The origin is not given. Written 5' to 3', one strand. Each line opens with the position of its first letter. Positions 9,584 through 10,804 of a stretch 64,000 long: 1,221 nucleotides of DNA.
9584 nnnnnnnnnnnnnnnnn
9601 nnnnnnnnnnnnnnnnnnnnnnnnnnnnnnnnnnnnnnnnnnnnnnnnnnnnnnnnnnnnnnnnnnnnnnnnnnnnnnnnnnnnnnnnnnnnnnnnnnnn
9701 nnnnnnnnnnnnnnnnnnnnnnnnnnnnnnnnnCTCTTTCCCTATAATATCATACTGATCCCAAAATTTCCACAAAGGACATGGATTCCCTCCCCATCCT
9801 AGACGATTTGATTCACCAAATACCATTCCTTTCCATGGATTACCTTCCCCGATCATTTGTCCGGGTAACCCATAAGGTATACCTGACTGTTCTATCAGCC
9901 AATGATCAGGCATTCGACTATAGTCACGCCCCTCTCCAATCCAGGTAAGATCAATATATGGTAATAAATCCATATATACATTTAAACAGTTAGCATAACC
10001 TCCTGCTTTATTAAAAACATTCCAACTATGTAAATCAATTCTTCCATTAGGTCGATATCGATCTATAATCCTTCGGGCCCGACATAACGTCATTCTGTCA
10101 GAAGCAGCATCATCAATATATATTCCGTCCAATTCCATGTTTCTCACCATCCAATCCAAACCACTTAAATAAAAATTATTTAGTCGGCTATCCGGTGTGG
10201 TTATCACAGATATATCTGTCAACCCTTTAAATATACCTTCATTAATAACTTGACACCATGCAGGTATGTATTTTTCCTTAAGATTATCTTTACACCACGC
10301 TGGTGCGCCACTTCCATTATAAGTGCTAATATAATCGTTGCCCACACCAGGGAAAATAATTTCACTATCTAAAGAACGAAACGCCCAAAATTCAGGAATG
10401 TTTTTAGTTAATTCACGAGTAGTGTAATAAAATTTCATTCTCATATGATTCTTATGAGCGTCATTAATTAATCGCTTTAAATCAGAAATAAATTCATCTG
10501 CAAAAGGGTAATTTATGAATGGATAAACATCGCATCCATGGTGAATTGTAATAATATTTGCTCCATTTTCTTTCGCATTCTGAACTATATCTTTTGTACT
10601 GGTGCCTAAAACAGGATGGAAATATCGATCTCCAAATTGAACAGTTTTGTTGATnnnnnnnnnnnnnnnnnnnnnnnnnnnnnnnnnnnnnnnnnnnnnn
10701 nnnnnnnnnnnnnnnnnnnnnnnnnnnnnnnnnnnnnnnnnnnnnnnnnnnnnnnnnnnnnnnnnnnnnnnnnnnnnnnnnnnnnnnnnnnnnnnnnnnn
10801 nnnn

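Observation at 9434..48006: Four-member family 'D' of ~900-1040-aa exported proteins with a variable residue at the expected catalytic-pair position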

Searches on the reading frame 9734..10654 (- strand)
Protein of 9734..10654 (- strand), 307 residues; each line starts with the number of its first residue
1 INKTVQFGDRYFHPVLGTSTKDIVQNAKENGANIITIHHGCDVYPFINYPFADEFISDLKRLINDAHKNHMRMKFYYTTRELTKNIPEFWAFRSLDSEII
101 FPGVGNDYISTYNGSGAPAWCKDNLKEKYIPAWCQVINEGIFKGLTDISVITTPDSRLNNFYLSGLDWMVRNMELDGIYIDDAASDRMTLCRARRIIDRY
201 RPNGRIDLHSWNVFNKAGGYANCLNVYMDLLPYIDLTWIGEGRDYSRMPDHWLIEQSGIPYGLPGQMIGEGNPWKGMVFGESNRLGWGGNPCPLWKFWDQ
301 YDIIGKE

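Call 57: search_protein_families(library=pfam, proteins=[window:9734-10654:-], max_evalue=1)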
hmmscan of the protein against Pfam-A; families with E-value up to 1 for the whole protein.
seq(307 aa): 2 families
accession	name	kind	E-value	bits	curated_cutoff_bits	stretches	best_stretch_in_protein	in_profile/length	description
PF19543.5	GH123_N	-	1.5e-97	328.1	22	1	1-304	590-872/969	Glycoside hydrolase 123, N-terminal domain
PF14871.12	GHL6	-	0.004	17.8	35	1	20-99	2-88/132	Hypothetical glycosyl hydrolase 6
